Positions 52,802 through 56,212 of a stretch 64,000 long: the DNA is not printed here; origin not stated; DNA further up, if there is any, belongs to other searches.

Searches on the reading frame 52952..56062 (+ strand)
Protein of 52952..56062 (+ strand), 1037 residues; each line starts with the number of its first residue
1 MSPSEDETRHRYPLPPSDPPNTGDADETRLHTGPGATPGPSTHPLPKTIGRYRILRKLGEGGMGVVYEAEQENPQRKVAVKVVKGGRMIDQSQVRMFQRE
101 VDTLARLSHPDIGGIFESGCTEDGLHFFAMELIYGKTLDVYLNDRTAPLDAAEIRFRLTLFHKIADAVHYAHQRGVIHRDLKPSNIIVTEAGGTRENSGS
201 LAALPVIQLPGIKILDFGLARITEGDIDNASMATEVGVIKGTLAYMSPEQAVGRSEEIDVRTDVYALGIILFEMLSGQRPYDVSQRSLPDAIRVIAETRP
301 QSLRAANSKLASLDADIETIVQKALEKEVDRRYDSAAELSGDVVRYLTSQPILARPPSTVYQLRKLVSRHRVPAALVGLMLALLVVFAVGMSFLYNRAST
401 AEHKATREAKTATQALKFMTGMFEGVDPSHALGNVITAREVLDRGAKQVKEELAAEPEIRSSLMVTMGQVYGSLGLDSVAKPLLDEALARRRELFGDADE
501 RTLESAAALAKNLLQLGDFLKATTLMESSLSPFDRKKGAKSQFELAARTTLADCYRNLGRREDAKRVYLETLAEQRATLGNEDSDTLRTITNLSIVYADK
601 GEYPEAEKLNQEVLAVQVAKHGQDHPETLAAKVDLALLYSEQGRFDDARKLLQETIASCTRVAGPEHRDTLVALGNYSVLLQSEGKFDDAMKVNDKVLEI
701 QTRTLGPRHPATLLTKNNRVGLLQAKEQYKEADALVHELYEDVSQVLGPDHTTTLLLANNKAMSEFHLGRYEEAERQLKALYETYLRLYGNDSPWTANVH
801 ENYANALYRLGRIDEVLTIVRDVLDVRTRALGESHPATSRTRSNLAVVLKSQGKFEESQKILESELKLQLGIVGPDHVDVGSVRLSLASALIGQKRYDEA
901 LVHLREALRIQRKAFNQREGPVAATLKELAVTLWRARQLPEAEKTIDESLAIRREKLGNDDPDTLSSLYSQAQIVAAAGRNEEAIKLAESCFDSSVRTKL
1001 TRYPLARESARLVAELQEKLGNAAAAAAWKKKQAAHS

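Call 30: search_protein_families(library=pfam, proteins=[window:52952-56062:+], max_evalue=0.0001)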
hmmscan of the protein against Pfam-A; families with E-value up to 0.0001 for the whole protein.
window:52952-56062:+ (1037 aa): 18 families
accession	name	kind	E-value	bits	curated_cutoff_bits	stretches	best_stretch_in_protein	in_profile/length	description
PF13424.12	TPR_12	-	5.3e-78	257.7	30.1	8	755-828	3-76/77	Tetratricopeptide repeat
PF13374.12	TPR_10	-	2.8e-75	246.8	27.5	5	628-669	1-42/42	Tetratricopeptide repeat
PF00069.31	Pkinase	-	3.6e-42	145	31.7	1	52-334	1-253/263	Protein kinase domain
PF07714.23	PK_Tyr_Ser-Thr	-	4.9e-29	101.9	23.1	1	54-295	3-217/258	Protein tyrosine and serine/threonine kinase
PF24885.1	TPR_NPHP3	-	6.5e-23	81.8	100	2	795-919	97-221/239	Nephrocystin-3 TPR domain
PF07719.23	TPR_2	-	2.1e-19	68.4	27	0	887-912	7-32/34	Tetratricopeptide repeat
PF00515.34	TPR_1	-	3.8e-16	58.6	27.8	0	886-912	6-32/34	Tetratricopeptide repeat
PF14559.12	TPR_19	-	6.3e-16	58.9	25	0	599-655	3-51/68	Tetratricopeptide repeat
PF17874.7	TPR_MalT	-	6.7e-14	52.3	45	1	545-824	40-307/336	MalT-like TPR region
PF13432.12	TPR_16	-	9.9e-14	51.9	32.7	0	595-656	5-58/65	Tetratricopeptide repeat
PF07721.20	TPR_4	-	3.1e-12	46.3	27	0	630-653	2-25/26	Tetratricopeptide repeat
PF13176.12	TPR_7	-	6.1e-12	45.1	27.9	0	635-659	5-29/36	Tetratricopeptide repeat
PF13428.12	TPR_14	-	8.5e-11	41.9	23.5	0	630-659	2-31/44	Tetratricopeptide repeat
PF13181.12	TPR_8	-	4.6e-10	39.3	25.7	0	885-912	5-32/34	Tetratricopeptide repeat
PF12895.13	ANAPC3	-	1.5e-09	38.4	27.2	0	955-1007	13-64/82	Anaphase-promoting complex, cyclosome, subunit 3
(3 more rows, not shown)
